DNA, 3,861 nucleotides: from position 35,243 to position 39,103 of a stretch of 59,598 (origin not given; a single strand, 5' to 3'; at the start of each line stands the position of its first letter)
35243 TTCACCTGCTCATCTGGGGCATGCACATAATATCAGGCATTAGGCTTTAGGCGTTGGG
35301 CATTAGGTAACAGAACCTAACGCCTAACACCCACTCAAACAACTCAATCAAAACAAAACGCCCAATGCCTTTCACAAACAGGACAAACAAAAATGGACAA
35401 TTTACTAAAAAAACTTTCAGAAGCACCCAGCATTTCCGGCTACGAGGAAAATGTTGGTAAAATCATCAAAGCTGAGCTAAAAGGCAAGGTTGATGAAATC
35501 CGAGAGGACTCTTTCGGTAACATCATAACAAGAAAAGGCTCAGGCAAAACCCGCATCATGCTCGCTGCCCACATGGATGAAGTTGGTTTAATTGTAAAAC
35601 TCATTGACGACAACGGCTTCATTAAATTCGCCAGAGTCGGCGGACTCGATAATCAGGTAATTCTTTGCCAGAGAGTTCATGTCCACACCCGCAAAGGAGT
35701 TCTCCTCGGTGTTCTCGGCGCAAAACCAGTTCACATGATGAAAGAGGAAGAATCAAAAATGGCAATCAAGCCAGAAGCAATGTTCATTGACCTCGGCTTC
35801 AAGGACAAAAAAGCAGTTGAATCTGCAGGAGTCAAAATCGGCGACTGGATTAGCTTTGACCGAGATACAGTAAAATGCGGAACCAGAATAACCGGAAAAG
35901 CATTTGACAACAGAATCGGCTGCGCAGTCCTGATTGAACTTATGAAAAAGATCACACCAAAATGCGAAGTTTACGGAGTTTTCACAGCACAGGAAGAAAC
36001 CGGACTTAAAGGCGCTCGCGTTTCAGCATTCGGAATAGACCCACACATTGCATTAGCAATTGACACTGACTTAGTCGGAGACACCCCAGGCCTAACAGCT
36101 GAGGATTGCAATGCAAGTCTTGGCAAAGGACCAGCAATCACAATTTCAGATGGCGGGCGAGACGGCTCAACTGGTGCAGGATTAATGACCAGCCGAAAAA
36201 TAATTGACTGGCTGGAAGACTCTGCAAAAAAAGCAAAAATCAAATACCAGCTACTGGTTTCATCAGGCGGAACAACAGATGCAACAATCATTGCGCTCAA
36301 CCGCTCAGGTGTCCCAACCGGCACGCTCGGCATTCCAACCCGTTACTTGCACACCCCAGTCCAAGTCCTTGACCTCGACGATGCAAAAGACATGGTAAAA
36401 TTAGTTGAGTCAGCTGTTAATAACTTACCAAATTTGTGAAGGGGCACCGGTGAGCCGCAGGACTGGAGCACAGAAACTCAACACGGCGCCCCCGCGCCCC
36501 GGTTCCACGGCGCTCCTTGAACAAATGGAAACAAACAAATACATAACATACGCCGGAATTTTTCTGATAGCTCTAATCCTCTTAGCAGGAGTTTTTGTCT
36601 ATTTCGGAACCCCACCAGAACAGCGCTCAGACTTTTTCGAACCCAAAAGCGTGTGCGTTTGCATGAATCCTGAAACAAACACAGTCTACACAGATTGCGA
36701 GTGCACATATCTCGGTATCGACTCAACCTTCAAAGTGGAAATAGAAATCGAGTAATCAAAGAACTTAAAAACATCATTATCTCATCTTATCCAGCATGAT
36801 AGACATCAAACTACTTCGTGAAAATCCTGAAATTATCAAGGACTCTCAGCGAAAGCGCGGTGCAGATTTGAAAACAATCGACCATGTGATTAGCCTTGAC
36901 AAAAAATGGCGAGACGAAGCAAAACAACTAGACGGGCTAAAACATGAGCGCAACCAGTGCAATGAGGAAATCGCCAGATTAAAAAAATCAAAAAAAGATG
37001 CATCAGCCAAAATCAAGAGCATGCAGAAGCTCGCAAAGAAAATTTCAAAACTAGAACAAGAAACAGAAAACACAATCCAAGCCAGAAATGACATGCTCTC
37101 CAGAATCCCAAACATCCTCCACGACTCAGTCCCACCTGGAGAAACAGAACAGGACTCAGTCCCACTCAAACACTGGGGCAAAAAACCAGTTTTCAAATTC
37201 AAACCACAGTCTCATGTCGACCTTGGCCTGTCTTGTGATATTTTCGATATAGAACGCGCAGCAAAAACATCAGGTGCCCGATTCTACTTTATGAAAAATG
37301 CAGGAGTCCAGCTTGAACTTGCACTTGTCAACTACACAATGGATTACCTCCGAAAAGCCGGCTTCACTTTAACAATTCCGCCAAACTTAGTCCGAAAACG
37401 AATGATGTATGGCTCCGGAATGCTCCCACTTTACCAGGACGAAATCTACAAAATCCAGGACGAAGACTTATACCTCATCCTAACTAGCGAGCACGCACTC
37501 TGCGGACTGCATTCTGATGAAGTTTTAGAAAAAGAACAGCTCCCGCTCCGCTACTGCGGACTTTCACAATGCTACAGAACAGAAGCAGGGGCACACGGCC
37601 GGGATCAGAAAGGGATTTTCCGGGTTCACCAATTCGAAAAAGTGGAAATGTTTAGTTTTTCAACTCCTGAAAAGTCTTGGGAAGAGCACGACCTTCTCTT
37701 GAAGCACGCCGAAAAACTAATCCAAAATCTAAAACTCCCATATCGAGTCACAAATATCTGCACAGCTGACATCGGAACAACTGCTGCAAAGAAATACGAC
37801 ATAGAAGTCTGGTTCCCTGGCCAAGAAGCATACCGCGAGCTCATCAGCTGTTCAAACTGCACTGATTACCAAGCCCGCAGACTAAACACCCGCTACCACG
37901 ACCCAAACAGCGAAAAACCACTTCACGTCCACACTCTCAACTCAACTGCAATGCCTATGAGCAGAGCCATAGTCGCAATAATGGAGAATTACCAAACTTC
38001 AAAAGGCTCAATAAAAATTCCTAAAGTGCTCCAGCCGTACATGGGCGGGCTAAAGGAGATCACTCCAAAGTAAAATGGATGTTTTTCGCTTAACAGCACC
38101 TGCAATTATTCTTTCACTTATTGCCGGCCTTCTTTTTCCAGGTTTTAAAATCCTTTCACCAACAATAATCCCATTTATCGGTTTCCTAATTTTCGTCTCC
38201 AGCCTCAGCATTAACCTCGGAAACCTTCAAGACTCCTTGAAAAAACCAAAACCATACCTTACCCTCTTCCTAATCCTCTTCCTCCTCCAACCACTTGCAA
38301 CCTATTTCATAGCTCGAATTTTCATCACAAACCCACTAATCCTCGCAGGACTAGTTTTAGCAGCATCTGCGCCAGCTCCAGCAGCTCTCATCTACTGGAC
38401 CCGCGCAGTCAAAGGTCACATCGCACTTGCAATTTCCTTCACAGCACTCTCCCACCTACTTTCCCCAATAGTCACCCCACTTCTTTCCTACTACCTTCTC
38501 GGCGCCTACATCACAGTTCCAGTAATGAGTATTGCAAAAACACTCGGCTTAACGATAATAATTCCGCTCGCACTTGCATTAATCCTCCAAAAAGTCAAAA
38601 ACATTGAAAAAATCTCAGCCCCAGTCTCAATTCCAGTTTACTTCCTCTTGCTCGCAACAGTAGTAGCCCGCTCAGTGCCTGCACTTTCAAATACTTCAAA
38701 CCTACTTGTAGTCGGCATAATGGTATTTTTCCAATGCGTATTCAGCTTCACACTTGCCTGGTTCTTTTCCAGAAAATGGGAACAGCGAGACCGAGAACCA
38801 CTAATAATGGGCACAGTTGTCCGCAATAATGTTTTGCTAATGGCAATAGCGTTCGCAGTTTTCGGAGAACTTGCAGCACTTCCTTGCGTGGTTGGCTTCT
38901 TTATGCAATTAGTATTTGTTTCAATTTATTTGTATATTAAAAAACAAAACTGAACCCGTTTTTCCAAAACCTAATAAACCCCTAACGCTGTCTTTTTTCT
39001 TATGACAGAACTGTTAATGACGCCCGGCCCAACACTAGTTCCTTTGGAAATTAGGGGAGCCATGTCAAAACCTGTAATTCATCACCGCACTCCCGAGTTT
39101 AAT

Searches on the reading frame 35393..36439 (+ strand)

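Call 10: search_protein_families(library=pfam, proteins=[window:35393-36439:+], max_evalue=0.001)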
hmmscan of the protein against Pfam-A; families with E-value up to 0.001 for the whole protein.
window:35393-36439:+ (348 aa): 3 families
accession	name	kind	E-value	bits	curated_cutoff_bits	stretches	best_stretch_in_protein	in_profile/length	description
PF05343.19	Peptidase_M42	-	3e-94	315.8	23.2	1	42-337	1-292/292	M42 glutamyl aminopeptidase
PF01546.33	Peptidase_M20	-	1e-06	29.3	24.6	1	178-343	45-205/206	Peptidase family M20/M25/M40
PF04389.22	Peptidase_M28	-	3.8e-06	27.2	21.3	0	170-322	30-170/193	Peptidase family M28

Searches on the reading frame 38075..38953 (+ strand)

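Call 60: search_protein_families(library=pfam, proteins=[window:38075-38953:+], max_evalue=0.01)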
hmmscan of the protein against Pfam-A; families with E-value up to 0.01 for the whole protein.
window:38075-38953:+ (292 aa): 1 family
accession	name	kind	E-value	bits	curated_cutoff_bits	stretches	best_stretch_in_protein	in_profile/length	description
PF01758.21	SBF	-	7.6e-18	65.3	24.3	1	33-197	2-178/191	Sodium Bile acid symporter family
